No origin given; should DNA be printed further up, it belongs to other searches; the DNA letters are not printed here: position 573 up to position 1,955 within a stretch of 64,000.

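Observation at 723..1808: Response regulator whose output domain is a PIG-L/LmbE deacetylase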

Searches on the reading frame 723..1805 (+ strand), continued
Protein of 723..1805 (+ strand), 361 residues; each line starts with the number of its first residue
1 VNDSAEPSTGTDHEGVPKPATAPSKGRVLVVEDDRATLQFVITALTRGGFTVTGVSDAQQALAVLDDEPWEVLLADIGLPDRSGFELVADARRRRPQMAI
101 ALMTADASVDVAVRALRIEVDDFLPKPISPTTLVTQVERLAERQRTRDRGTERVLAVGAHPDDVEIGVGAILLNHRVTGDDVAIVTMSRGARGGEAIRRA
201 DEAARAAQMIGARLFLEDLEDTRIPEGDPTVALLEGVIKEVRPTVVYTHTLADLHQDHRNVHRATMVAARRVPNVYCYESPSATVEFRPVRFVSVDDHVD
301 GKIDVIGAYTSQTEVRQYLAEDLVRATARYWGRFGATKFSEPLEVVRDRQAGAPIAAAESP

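Call 17: search_solved_structures(query=window:723-1805:+, max_evalue=0.001)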
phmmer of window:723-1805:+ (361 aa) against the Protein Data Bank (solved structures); distinct sequences matched with E-value up to 0.001: 194 (the best 60 are shown).
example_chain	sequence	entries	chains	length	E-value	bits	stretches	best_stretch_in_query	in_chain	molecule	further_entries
7w9h_A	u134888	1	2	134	2.8e-16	62.6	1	26-141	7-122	Response regulator protein FleR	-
1kgs_A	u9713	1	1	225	2.3e-15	59.6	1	27-152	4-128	DNA BINDING RESPONSE REGULATOR D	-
3nnn_A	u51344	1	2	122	2.4e-15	59.6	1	27-143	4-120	DNA BINDING RESPONSE REGULATOR D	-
1dc7_A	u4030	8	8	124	9e-15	57.7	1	25-141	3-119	NITROGEN REGULATION PROTEIN | NITROGEN REGULATION PROTEIN NR(I) | NTRC RECEIVER DOMAIN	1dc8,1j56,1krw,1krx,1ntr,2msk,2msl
5xjp_A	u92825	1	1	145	3.6e-14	55.7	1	28-150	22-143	AdeR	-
5x5j_A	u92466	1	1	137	4.2e-14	55.5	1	28-147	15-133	AdeR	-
5uic_A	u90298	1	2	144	5e-14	55.2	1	26-148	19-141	Two-component response regulator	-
3w9s_A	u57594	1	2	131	5.9e-14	55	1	27-145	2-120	OmpR family response regulator in two-component regulatory system with BasS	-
3crn_A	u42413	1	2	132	6.6e-14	54.8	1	26-144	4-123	Response regulator receiver domain protein, CheY-like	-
8jo2_H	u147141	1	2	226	1.9e-13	53.3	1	27-146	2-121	DNA-binding transcriptional regulator BasR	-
4s04_A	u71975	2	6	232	2.1e-13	53.2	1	27-146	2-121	DNA-binding transcriptional regulator BasR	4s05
4uhj_A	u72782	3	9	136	2.4e-13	53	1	27-147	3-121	TRANSCRIPTIONAL REGULATORY PROTEIN CPXR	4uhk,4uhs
7cci_A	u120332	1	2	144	3.3e-13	52.5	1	28-147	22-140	AdeR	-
8gc6_A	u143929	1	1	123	9.1e-13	51.1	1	27-143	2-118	Response regulator protein CarR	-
3q9s_A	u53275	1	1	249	1e-12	50.9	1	25-148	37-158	DNA-binding response regulator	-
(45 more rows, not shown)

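Call 23: search_protein_families(library=pfam, proteins=[L012:4766-5470:+, L012:5506-6120:+, L012:12779-14389:+, L020:13390-14703:+, L002:12964-14277:+, L002:11489-12463:+, L065:15673-16086:+, L020:15067-16899:+], max_evalue=0.01)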
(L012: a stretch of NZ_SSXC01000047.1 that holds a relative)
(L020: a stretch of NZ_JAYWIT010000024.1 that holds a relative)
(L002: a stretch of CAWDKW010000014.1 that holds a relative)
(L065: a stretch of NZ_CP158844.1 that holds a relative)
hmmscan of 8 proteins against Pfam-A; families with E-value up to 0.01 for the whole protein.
L012:4766-5470:+ (235 aa): 1 family
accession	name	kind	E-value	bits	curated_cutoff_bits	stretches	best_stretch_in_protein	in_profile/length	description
PF12389.13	Peptidase_M73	-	8.1e-12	45.8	22.5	1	50-233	8-195/196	Camelysin metallo-endopeptidase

L012:5506-6120:+ (205 aa): 0 families

L012:12779-14389:+ (537 aa): 0 families

L020:13390-14703:+ (438 aa): 0 families

L002:12964-14277:+ (438 aa): 0 families

L002:11489-12463:+ (325 aa): 4 families
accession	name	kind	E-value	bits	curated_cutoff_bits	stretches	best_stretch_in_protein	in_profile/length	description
PF15632.11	ATPgrasp_Ter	-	5.5e-20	71.9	29.1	1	182-298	2-111/131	ATP-grasp in the biosynthetic pathway with Ter operon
PF02655.19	ATP-grasp_3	-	3.9e-13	50.2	23.2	1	121-275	1-159/160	ATP-grasp domain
PF21360.3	PylC-like_N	-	1.4e-05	25.6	27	1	27-108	10-93/96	PylC-like, N-terminal domain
PF00899.27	ThiF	-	0.0055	16.3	28.1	0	101-132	97-128/238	ThiF family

L065:15673-16086:+ (138 aa): 0 families

L020:15067-16899:+ (611 aa): 0 families

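Call 26: find_encoding_contigs(protein=P0001, flank=10000, max_places=3)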
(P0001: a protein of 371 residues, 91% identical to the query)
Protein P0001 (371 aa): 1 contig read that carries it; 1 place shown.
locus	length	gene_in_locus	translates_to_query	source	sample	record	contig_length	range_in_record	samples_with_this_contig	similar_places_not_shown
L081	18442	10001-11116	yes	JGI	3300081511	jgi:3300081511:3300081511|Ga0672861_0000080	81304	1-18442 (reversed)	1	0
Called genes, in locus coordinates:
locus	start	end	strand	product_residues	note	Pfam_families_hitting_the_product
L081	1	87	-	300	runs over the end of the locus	PF01557:FAA_hydrolase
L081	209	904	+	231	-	PF06912:DUF1275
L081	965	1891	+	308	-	PF03741:TerC, PF04332:DUF475 (weak)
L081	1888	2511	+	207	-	PF09335:VTT_dom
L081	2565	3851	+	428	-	PF00067:p450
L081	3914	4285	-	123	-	PF02627:CMD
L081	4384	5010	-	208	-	PF27105:Rv1265_N, PF27540:Mb1296_C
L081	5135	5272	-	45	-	-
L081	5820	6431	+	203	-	PF01613:Flavin_Reduct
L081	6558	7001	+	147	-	PF00027:cNMP_binding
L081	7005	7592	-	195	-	PF04978:MST, PF12867:DinB_2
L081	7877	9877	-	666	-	PF00512:HisKA, PF02518:HATPase_c, PF00072:Response_reg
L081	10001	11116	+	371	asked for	PF00072:Response_reg, PF02585:PIG-L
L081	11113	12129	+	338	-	PF21360:PylC-like_N, PF02655:ATP-grasp_3, PF13535:ATP-grasp_4 (faint), PF15632:ATPgrasp_Ter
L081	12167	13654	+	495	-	PF13506:Glyco_transf_21, PF00535:Glycos_transf_2, PF13641:Glyco_tranf_2_3, PF03142:Chitin_synth_2 (faint), PF13632:Glyco_trans_2_3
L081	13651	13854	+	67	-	-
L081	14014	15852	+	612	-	PF08448:PAS_4, PF00512:HisKA, PF02518:HATPase_c, PF00072:Response_reg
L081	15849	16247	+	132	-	PF03733:YccF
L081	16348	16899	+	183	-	-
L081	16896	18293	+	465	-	PF04616:Glyco_hydro_43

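Call 27: find_encoding_contigs(protein=P0047, flank=10000, max_places=2)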
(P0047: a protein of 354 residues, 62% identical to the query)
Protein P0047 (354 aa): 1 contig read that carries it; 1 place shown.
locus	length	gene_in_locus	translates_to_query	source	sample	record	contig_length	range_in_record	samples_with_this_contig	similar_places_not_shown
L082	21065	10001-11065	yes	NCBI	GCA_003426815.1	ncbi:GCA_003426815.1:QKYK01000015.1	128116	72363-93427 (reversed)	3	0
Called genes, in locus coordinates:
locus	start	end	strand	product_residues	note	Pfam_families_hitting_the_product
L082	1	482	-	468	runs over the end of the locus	PF07992:Pyr_redox_2, PF00070:Pyr_redox, PF02852:Pyr_redox_dim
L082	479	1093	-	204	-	PF01725:Ham1p_like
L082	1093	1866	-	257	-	PF01138:RNase_PH, PF03725:RNase_PH_C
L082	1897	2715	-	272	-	PF01177:Asp_Glu_race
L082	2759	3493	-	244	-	PF02517:Rce1-like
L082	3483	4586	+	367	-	PF01757:Acyl_transf_3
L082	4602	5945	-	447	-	PF00270:DEAD, PF04851:ResIII (faint), PF00271:Helicase_C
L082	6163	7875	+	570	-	PF00682:HMGL-like, PF22615:IPMS_D2, PF08502:LeuA_dimer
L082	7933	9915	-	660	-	PF00512:HisKA, PF02518:HATPase_c, PF00072:Response_reg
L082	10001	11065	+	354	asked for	PF00072:Response_reg, PF02585:PIG-L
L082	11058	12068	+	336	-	PF21360:PylC-like_N, PF02655:ATP-grasp_3, PF15632:ATPgrasp_Ter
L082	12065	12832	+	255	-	PF02811:PHP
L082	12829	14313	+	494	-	PF13506:Glyco_transf_21, PF03142:Chitin_synth_2 (faint), PF13641:Glyco_tranf_2_3, PF00535:Glycos_transf_2, PF13632:Glyco_trans_2_3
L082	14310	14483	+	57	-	-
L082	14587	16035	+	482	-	PF00171:Aldedh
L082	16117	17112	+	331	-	PF21753:DACNK, PF02457:DAC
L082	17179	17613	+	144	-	PF12900:Pyridox_ox_2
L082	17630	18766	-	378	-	PF00196:GerE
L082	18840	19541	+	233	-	PF01814:Hemerythrin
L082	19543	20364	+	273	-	PF01209:Ubie_methyltran (weak), PF13489:Methyltransf_23, PF13847:Methyltransf_31, PF08241:Methyltransf_11, PF08242:Methyltransf_12, PF13649:Methyltransf_25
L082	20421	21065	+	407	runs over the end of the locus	PF02771:Acyl-CoA_dh_N, PF02770:Acyl-CoA_dh_M, PF00441:Acyl-CoA_dh_1 (weak)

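Call 30: predict_structure(alignment_id=A2)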
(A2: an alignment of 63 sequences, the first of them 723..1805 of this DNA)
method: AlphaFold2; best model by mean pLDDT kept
length: 361 residues; sequences in the alignment: 63
mean_pLDDT: 89.6   pTM: 0.73
mean pLDDT of the five models: 89.6, 89.6, 88.8, 88.5, 88.2
residues with pLDDT >= 90: 266; 70-90: 55; 50-70: 22; < 50: 18
segments of 3 or more residues with pLDDT < 50: 4-7, 352-361
pLDDT, mean of each block of 10 residues (from residue 1): 48 60 91 98 98 98 94 96 92 90 86 71 93 95 78 96 97 94 96 83 98 97 96 98 98 97 98 96 92 94 97 93 97 90 90 43 43
secondary structure, 60 per line:
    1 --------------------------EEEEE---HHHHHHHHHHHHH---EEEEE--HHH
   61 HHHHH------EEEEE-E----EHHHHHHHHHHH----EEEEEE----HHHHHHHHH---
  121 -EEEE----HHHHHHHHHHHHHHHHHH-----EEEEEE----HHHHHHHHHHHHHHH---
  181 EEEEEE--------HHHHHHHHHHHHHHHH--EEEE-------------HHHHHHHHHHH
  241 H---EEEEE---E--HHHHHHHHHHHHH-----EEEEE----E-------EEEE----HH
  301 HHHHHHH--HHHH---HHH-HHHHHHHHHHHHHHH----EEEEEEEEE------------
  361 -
elements in order: E27-31 H35-47 E51-55 H58-65 E72-76 H84-94 E99-104 H109-117 E122-125 H130-147 E153-158 H163-177 E181-186 H195-210 E213-216 H230-241 E245-249 H256-268 E274-278 E291-294 H299-307 H310-313 H321-335 E340-348

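Call 33: fold_search(model_id=the predicted structure, library=pdb)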
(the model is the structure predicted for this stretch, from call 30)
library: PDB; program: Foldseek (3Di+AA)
matches with E <= 10: 1785; with E <= 0.001: 635
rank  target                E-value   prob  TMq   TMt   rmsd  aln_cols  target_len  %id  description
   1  1uan_B                4.6e-13  1.00  0.49  0.79   3.2       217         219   24  Crystal structure of the conserved protein TT1542 from Thermus thermophilus HB8 (released 2003-08-05)
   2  8bgo_C                4.6e-13  1.00  0.49  0.65   3.3       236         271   22  N,N-diacetylchitobiose deacetylase from Pyrococcus chitonophagus with substrate N,N-diacetylchitobiose (released 2023-01-11)
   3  8bgo_B                5.5e-13  1.00  0.49  0.65   3.3       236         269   22  N,N-diacetylchitobiose deacetylase from Pyrococcus chitonophagus with substrate N,N-diacetylchitobiose (released 2023-01-11)
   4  8bgo_A                7.9e-13  1.00  0.49  0.66   6.4       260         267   21  N,N-diacetylchitobiose deacetylase from Pyrococcus chitonophagus with substrate N,N-diacetylchitobiose (released 2023-01-11)
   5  4xm1_B                8.9e-13  1.00  0.49  0.67   2.5       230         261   20  N,N'-diacetylchitobiose deacetylase from Pyrococcus furiosus in the presence of cadmium (released 2015-06-10)
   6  3we7_A                8.9e-13  1.00  0.49  0.65   3.6       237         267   18  Crystal Structure of Diacetylchitobiose Deacetylase from Pyrococcus horikoshii (released 2014-05-07)
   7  4xm1_D                1.7e-12  1.00  0.48  0.66   3.3       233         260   18  N,N'-diacetylchitobiose deacetylase from Pyrococcus furiosus in the presence of cadmium (released 2015-06-10)
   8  2ixd_A                1.9e-12  1.00  0.50  0.76   3.0       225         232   21  Crystal structure of the putative deacetylase BC1534 from Bacillus cereus (released 2007-07-17)
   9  1uan_A                2.2e-12  1.00  0.48  0.77   3.2       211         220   25  Crystal structure of the conserved protein TT1542 from Thermus thermophilus HB8 (released 2003-08-05)
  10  6p2t                  2.3e-12  1.00  0.50  0.76   2.7       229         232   24  BshB from Bacillus subtilis complexed with citrate (released 2020-01-08)
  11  4xm2_A                2.5e-12  1.00  0.48  0.64   3.2       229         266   21  N,N'-diacetylchitobiose deacetylase from Pyrococcus furiosus in the absence of cadmium (released 2015-06-10)
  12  6ull                  2.8e-12  1.00  0.49  0.76   2.6       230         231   23  BshB from Bacillus subtilis complexed with a substrate analogue (released 2020-01-08)
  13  2ixd_B                2.8e-12  1.00  0.51  0.78   3.2       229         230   21  Crystal structure of the putative deacetylase BC1534 from Bacillus cereus (released 2007-07-17)
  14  4xm0_A                2.8e-12  1.00  0.49  0.66   2.7       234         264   19  N,N'-diacetylchitobiose deacetylase (SeMet derivative) from Pyrococcus furiosus in the absence of cadmium (released 2015-06-10)
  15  8bgn_A                3.8e-12  1.00  0.49  0.65   5.0       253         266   21  N,N-diacetylchitobiose deacetylase from Pyrococcus chitonophagus (released 2023-01-11)
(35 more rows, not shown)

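Call 39: search_protein_families(library=pfam, proteins=[L077:9-1685:-, L077:1673-2221:-, L077:7414-7818:+, L077:7885-8346:-, L077:8358-9347:-, L077:9347-9751:-, L077:9757-10629:-, L082:12065-12829:+], max_evalue=0.01)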
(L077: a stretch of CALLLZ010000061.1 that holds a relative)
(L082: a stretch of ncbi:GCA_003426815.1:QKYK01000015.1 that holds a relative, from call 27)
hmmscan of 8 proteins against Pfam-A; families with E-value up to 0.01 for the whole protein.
L077:9-1685:- (558 aa): 4 families
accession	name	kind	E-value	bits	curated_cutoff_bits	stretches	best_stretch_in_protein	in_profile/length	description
PF02518.31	HATPase_c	-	1.3e-16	61.5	26.4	1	279-417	2-110/111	Histidine kinase-, DNA gyrase B-, and HSP90-like ATPase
PF00072.30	Response_reg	-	1.9e-12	47.8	30.2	1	441-550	1-109/111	Response regulator receiver domain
PF00512.31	HisKA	-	2.8e-09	37.4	26.9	1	172-235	3-64/66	His Kinase A (phospho-acceptor) domain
PF12860.13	PAS_7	-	0.0036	17.9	27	0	51-149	2-111/115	PAS fold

L077:1673-2221:- (182 aa): 1 family
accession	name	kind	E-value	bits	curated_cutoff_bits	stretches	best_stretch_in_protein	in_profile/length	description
PF07700.20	HNOB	-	9.9e-32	110.5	25.5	1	1-161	1-162/163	Haem-NO-binding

L077:7414-7818:+ (135 aa): 0 families

L077:7885-8346:- (153 aa): 1 family
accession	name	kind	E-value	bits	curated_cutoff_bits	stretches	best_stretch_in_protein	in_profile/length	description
PF01451.26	LMWPc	-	2.3e-35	122.3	23.2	1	3-142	1-138/144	Low molecular weight phosphotyrosine protein phosphatase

L077:8358-9347:- (329 aa): 2 families
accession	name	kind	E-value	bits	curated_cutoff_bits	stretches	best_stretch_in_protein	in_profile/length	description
PF00962.28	A_deaminase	-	6.6e-91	305.2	27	1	8-316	1-317/330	Adenosine deaminase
PF19326.5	AMP_deaminase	-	2.9e-05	23.1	27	1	188-312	452-575/630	AMP deaminase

L077:9347-9751:- (134 aa): 1 family
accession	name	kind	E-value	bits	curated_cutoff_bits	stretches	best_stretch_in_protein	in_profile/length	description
PF01124.23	MAPEG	-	8.8e-27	94.2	23.4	1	5-122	2-128/129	MAPEG family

L077:9757-10629:- (290 aa): 2 families
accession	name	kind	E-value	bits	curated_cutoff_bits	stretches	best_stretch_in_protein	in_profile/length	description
PF00753.33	Lactamase_B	-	1.6e-14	54.7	22.7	1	41-228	5-173/196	Metallo-beta-lactamase superfamily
PF12706.13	Lactamase_B_2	-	0.00016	21.8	27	1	92-117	27-52/200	Beta-lactamase superfamily domain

L082:12065-12829:+ (255 aa): 1 family
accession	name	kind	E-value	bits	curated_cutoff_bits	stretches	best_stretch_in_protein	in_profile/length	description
PF02811.25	PHP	-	3.6e-10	40.8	26.4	1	11-191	1-163/164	PHP domain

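Call 47: search_protein_families(library=pfam, proteins=[L050:11427-13199:+, L050:13968-15488:+, L010:10215-11075:+, L010:11218-12585:+, L010:12458-13936:+, L010:15232-16653:+, L050:10087-10872:+], max_evalue=0.001)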
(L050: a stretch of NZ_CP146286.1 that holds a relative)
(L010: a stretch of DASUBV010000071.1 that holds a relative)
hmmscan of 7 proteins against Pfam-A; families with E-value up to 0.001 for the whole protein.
L050:11427-13199:+ (591 aa): 5 families
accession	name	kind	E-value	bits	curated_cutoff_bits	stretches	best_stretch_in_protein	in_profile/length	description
PF02518.31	HATPase_c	-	9.7e-29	100.5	26.4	1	464-575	1-110/111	Histidine kinase-, DNA gyrase B-, and HSP90-like ATPase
PF00512.31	HisKA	-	6.8e-19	68.1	26.9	1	351-418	2-66/66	His Kinase A (phospho-acceptor) domain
PF13426.13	PAS_9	-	3.3e-10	40.6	27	1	225-343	4-103/103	PAS domain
PF00989.32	PAS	-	3.1e-08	34.1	22.6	1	224-341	13-113/113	PAS fold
PF08448.16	PAS_4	-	2e-07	31.6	23.1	1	227-346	10-110/110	PAS fold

L050:13968-15488:+ (507 aa): 0 families

L010:10215-11075:+ (287 aa): 1 family
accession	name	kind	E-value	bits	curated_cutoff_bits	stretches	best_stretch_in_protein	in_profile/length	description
PF09685.15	DUF4870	-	1.2e-18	67.6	25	1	173-278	1-101/107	Domain of unknown function (DUF4870)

L010:11218-12585:+ (456 aa): 0 families

L010:12458-13936:+ (493 aa): 0 families

L010:15232-16653:+ (474 aa): 0 families

L050:10087-10872:+ (262 aa): 1 family
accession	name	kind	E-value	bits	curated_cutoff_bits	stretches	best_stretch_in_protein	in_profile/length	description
PF02811.25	PHP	-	6.5e-10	40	26.4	1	16-199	1-162/164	PHP domain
